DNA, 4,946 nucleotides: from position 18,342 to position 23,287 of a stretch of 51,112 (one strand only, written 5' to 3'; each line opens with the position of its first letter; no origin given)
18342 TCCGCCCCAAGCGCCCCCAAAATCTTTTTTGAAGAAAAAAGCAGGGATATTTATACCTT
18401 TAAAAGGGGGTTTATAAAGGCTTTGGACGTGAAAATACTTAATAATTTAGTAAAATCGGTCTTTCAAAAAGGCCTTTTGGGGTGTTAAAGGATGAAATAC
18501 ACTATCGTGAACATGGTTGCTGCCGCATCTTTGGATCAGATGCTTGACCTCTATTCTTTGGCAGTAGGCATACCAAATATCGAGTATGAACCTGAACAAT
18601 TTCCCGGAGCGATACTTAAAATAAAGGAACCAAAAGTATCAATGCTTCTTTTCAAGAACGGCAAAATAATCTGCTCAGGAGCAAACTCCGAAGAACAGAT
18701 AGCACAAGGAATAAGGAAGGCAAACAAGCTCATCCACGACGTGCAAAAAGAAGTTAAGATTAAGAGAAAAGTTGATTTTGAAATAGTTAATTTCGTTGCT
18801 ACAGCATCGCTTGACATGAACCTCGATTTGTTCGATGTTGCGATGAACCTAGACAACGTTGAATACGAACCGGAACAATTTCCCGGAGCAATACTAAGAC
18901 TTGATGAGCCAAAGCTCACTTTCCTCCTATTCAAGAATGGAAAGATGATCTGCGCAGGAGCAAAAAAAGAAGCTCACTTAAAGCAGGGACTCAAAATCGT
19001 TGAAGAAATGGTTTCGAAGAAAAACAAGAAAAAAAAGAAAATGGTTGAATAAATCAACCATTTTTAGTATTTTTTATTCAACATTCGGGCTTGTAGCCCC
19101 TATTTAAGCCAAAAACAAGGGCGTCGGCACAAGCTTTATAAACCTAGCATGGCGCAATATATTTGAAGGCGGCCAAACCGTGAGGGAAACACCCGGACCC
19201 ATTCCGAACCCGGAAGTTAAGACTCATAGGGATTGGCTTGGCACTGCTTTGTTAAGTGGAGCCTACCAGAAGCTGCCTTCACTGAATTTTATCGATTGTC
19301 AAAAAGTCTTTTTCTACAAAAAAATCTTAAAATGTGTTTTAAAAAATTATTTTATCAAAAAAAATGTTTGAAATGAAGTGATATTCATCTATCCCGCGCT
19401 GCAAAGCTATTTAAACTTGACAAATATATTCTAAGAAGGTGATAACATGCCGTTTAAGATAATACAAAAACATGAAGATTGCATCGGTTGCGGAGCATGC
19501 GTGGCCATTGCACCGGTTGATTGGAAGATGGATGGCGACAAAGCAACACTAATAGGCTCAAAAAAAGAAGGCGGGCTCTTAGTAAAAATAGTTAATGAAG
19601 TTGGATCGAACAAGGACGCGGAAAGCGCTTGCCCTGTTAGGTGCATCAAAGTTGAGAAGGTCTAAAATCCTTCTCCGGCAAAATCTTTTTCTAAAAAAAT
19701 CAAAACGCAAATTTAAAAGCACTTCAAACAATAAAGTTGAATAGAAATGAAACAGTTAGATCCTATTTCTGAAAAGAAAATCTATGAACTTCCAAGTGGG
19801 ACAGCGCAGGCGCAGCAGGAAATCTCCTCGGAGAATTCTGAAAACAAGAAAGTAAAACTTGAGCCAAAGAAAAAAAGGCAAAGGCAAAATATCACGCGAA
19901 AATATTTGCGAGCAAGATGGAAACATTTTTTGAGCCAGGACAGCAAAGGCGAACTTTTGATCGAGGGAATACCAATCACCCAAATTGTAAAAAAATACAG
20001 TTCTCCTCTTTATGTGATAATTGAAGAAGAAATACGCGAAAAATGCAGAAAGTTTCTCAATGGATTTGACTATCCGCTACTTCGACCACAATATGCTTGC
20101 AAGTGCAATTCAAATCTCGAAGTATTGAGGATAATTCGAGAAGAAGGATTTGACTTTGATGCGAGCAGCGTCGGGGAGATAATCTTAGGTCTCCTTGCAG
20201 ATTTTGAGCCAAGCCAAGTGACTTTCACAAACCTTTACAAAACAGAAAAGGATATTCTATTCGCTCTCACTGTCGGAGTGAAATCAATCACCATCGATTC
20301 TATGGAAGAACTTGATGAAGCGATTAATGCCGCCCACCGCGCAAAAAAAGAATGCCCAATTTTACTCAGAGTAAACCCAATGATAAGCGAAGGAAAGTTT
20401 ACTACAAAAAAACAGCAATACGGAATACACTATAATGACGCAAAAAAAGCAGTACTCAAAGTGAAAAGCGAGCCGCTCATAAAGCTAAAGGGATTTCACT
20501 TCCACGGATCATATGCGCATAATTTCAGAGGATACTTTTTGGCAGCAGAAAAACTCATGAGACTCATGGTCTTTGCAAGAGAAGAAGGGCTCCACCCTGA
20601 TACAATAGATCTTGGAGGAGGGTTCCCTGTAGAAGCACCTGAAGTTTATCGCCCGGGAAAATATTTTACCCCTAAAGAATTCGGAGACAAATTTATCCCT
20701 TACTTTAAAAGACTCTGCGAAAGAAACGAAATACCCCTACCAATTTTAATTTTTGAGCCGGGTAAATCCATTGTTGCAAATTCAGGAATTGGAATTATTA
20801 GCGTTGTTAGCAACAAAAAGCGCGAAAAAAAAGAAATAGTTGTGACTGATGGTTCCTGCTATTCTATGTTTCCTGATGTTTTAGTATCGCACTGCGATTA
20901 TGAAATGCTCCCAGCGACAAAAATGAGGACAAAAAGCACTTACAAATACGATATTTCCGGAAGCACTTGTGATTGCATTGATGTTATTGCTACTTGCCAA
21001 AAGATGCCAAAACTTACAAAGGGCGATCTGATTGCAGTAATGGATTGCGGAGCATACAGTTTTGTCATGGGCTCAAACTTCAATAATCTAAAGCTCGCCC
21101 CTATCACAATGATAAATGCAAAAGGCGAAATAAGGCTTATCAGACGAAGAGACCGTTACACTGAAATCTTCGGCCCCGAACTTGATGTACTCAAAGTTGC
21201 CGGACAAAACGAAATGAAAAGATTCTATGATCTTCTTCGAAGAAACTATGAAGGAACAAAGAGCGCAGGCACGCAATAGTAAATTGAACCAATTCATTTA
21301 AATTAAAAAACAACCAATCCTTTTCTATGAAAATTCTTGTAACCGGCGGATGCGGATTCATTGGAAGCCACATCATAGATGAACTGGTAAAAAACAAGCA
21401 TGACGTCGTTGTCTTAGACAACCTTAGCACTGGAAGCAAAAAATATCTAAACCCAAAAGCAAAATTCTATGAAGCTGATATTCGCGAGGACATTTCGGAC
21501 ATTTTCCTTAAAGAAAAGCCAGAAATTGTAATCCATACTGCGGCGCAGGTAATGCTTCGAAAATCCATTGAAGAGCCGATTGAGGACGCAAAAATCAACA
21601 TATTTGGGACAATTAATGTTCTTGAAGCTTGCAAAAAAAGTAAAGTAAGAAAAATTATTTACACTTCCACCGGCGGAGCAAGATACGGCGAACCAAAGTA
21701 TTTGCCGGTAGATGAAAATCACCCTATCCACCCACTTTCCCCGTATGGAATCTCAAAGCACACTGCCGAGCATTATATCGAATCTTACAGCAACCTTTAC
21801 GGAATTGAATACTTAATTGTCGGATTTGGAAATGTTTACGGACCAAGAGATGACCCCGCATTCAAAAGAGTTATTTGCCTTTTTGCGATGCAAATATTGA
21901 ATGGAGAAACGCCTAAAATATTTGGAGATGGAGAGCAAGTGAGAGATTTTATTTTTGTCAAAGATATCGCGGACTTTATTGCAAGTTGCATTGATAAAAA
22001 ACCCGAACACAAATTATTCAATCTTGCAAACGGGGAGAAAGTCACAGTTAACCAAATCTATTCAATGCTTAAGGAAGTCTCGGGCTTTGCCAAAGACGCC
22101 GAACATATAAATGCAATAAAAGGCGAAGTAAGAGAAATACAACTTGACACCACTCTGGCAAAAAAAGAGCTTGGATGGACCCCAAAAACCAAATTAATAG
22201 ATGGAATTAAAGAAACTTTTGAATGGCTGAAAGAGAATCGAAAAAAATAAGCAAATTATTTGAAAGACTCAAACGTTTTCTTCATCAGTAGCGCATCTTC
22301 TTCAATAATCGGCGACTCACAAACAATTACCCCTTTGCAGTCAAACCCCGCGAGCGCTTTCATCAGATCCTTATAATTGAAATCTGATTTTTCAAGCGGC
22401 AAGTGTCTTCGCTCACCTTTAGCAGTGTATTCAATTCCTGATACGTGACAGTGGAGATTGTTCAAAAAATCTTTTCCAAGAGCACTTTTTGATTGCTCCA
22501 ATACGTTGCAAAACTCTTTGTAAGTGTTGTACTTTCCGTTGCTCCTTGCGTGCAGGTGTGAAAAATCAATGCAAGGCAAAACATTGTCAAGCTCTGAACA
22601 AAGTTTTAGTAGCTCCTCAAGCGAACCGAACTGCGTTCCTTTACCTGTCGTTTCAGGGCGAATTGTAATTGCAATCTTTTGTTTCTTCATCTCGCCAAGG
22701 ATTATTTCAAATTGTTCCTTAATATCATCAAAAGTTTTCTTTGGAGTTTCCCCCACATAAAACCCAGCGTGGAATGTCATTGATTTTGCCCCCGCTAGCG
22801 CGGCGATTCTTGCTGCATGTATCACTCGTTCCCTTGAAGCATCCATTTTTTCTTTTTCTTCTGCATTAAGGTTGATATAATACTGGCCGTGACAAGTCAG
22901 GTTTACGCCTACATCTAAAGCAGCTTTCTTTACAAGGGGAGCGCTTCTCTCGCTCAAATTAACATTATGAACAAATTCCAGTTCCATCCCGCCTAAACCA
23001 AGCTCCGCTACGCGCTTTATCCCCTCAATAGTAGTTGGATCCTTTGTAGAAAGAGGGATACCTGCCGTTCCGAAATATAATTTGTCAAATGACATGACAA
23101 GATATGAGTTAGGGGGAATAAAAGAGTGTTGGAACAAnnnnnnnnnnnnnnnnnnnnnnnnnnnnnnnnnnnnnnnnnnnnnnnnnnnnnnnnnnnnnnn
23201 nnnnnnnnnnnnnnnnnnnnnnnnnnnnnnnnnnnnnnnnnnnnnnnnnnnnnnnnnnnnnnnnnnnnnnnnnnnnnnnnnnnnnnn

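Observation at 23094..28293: aglB - alg7-type GPT - GT10 fucosyltransferase - alg14 - alg13 in one co-directional block: a eukaryote-style N-glycan core module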

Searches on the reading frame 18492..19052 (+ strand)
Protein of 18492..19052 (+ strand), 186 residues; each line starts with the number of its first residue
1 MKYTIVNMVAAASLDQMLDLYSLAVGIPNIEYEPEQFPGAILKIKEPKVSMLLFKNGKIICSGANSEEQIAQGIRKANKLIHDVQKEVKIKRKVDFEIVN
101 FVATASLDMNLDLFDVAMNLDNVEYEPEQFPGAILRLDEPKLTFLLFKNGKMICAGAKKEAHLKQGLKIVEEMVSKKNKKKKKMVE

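Call 10: search_protein_families(library=pfam, proteins=[window:18492-19052:+], max_evalue=0.001)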
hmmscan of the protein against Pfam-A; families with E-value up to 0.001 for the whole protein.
window:18492-19052:+ (186 aa): 1 family
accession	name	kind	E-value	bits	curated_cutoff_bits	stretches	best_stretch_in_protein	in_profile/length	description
PF00352.27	TBP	-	6.4e-53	177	22.9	2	95-175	1-83/85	Transcription factor TFIID (or TATA-binding protein, TBP)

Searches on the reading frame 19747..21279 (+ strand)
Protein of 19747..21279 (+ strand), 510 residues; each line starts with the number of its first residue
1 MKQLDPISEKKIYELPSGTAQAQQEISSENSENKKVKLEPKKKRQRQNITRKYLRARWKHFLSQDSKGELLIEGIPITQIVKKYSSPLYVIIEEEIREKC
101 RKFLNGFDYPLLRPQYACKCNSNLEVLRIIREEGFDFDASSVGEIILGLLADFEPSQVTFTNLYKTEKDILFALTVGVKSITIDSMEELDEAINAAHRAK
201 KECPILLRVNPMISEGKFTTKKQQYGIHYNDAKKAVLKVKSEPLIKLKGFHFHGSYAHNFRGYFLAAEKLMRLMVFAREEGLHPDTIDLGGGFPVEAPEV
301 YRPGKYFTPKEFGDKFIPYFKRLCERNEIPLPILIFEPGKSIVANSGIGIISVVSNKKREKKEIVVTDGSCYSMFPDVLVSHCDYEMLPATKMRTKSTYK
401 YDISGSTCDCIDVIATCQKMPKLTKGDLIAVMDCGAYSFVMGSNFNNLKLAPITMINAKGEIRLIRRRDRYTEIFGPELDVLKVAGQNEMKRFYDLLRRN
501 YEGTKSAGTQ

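Call 10: search_protein_families(library=pfam, proteins=[window:19747-21279:+], max_evalue=0.001)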
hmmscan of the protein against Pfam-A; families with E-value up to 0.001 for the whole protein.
window:19747-21279:+ (510 aa): 2 families
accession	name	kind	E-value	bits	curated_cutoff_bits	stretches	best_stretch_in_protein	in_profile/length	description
PF02784.22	Orn_Arg_deC_N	-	1e-41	143.4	23.4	1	94-344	2-247/247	Pyridoxal-dependent decarboxylase, pyridoxal binding domain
PF00278.28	Orn_DAP_Arg_deC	-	3.7e-15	56.4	23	1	300-435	5-95/95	Pyridoxal-dependent decarboxylase, C-terminal sheet domain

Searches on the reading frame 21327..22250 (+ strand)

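Call 10: search_protein_families(library=pfam, proteins=[window:21327-22250:+], max_evalue=0.001)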
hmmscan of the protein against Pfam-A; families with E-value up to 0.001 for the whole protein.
window:21327-22250:+ (307 aa): 8 families
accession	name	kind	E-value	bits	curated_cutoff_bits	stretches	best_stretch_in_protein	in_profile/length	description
PF01370.27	Epimerase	-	9.8e-58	195.8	20.9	1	3-233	1-239/240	NAD dependent epimerase/dehydratase family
PF16363.11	GDP_Man_Dehyd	-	2e-55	189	27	1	4-297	1-332/332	GDP-mannose 4,6 dehydratase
PF02719.21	Polysacc_synt_2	-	1.4e-23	84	20.2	1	3-262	1-257/293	Polysaccharide biosynthesis protein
PF01073.25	3Beta_HSD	-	2.9e-23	82.7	22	1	4-217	1-224/280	3-beta hydroxysteroid dehydrogenase/isomerase family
PF04321.23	RmlD_sub_bind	-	5.7e-19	68.7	27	1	1-264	1-241/287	RmlD substrate binding domain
PF07993.18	NAD_binding_4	-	5e-15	55.8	20.1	1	62-215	86-255/258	Male sterility protein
PF13460.12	NAD_binding_10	-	7.4e-12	45.9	27.2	1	7-177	1-150/184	NAD(P)H-binding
PF05368.20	NmrA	-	3.9e-07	30.4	27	1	2-253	4-235/298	NmrA-like family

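Call 23: search_protein_families(library=ncbifam, proteins=[window:21327-22250:+], max_evalue=0.00001)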
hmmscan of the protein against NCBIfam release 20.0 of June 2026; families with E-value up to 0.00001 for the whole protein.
window:21327-22250:+ (307 aa): 31 families (the best 25 are shown)
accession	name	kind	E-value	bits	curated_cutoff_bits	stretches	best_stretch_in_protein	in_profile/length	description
TIGR01179.1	galE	equivalog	1.4e-55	188.4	262.3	1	2-306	1-330/332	UDP-glucose 4-epimerase GalE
TIGR01181.1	dTDP_gluc_dehyt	equivalog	4.3e-53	180.5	365.1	1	2-306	1-316/321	dTDP-glucose 4,6-dehydratase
TIGR04180.1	EDH_00030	hypoth_equivalog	1e-42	146.3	475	1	3-288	1-296/297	NAD-dependent 4,6-dehydratase LegB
NF007490.0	PRK10084.1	subfamily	8.8e-36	123.6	649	2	129-306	156-339/361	dTDP-glucose 4,6-dehydratase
TIGR02197.1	heptose_epim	equivalog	1.3e-34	119.8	274.6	1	3-303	1-315/316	ADP-glyceromanno-heptose 6-epimerase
NF011728.1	PRK15181.1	equivalog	8.1e-33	113.9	760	1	3-302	18-338/348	Vi polysaccharide biosynthesis UDP-N-acetylglucosaminuronic acid C-4 epimerase TviC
NF007956.0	PRK10675.1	subfamily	2.2e-32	112.5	394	1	1-151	1-160/338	UDP-glucose 4-epimerase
NF007582.0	PRK10217.1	equivalog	1.3e-29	103.4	698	1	2-304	3-334/355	dTDP-glucose 4,6-dehydratase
NF047922.1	GDPFucSynFcl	equivalog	2.2e-23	83.2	500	1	2-306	4-306/308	GDP-L-fucose synthase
TIGR02622.1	CDP_4_6_dhtase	equivalog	2.4e-23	82.8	278.45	1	2-158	6-172/352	CDP-glucose 4,6-dehydratase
NF008360.0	PRK11150.1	equivalog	1.4e-19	70.5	452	1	98-270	100-274/310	ADP-glyceromanno-heptose 6-epimerase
TIGR03466.1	HpnA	hypoth_equivalog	1.4e-18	66.9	367.65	1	1-256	1-250/327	hopanoid-associated sugar epimerase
TIGR01472.1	gmd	equivalog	8.7e-16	58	415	1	59-247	72-263/342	GDP-mannose 4,6-dehydratase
NF043036.1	ErythonDh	equivalog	4.4e-15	55.7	325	1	1-155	1-164/321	D-erythronate dehydrogenase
NF052578.1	StrlDmthSdmBMthl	equivalog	5.2e-15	56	600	1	1-258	1-251/328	sterol demethylase protein SdmB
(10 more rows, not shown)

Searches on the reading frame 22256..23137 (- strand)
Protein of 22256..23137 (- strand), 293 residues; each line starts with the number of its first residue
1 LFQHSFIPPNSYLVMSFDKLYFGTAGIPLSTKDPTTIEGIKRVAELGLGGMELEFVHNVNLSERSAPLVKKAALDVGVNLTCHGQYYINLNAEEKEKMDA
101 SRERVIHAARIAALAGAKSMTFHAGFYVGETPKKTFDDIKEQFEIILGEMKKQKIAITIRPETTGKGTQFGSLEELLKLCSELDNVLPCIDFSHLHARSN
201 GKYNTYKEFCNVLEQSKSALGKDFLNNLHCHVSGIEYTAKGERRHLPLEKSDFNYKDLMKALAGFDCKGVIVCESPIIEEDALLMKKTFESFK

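Call 10: search_protein_families(library=pfam, proteins=[window:22256-23137:-], max_evalue=0.001)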
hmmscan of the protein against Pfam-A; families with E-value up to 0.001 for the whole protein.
window:22256-23137:- (293 aa): 1 family
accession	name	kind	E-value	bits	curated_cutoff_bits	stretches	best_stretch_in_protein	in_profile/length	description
PF01261.30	AP_endonuc_2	-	6e-36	124.8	31.1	1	41-281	2-235/249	Xylose isomerase-like TIM barrel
